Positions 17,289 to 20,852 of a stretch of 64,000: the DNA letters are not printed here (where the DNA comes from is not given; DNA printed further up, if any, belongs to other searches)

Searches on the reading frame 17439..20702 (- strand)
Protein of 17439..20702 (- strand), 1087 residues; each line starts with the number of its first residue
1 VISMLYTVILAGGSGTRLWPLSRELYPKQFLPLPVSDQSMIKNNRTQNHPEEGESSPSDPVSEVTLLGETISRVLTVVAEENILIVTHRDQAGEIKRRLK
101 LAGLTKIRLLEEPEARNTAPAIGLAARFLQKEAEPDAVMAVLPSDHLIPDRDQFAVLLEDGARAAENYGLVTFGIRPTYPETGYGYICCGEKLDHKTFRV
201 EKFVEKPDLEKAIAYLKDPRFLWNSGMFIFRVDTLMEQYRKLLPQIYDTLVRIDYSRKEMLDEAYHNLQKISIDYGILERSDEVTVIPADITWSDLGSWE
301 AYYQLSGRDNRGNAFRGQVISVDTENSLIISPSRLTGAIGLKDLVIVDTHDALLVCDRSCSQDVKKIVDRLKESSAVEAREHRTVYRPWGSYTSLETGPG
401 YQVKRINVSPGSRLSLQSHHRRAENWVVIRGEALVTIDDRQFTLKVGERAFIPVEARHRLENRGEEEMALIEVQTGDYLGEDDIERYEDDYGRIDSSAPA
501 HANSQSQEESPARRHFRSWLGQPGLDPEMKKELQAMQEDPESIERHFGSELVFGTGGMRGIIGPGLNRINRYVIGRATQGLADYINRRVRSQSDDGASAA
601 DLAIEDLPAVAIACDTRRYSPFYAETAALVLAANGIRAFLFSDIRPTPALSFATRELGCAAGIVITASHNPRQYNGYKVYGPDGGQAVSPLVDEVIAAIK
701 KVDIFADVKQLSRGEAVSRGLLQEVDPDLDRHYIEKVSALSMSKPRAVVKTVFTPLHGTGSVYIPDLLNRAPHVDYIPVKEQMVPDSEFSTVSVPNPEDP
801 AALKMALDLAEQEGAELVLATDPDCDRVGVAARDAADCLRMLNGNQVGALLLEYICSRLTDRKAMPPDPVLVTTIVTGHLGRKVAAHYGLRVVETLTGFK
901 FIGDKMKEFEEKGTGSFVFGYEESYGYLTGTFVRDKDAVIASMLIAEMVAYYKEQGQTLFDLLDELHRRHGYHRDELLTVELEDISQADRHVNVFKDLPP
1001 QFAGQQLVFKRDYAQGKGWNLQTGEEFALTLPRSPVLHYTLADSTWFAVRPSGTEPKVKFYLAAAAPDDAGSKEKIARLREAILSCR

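Call 63: search_protein_families(library=pfam, proteins=[window:17439-20702:-])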
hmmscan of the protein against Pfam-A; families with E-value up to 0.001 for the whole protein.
window:17439-20702:- (1087 aa): 8 families
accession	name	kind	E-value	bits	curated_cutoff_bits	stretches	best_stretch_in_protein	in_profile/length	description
PF00483.29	NTP_transferase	-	2.5e-43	148.8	21.2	2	65-306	32-239/245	Nucleotidyl transferase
PF01050.24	MannoseP_isomer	-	1.9e-41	141.3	23.6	1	378-489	5-116/116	Mannose-6-phosphate isomerase C-terminal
PF02878.22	PGM_PMM_I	-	9.7e-33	113.2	22.5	1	552-702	3-134/138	Phosphoglucomutase/phosphomannomutase, alpha/beta/alpha domain I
PF02880.22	PGM_PMM_III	-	1.4e-22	80.4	20.7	1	843-966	1-111/115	Phosphoglucomutase/phosphomannomutase, alpha/beta/alpha domain III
PF02879.22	PGM_PMM_II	-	1.4e-20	74.2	29.3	1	733-831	3-99/103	Phosphoglucomutase/phosphomannomutase, alpha/beta/alpha domain II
PF22640.1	ManC_GMP_beta-helix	-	3.2e-16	59.4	27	1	317-371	1-55/55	MannoseP isomerase/GMP-like beta-helix domain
PF07883.17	Cupin_2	-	3.3e-11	43.2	27.2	1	407-473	4-69/70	Cupin domain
PF00408.26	PGM_PMM_IV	-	0.00011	22.7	23.1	1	1041-1069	30-56/68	Phosphoglucomutase/phosphomannomutase, C-terminal domain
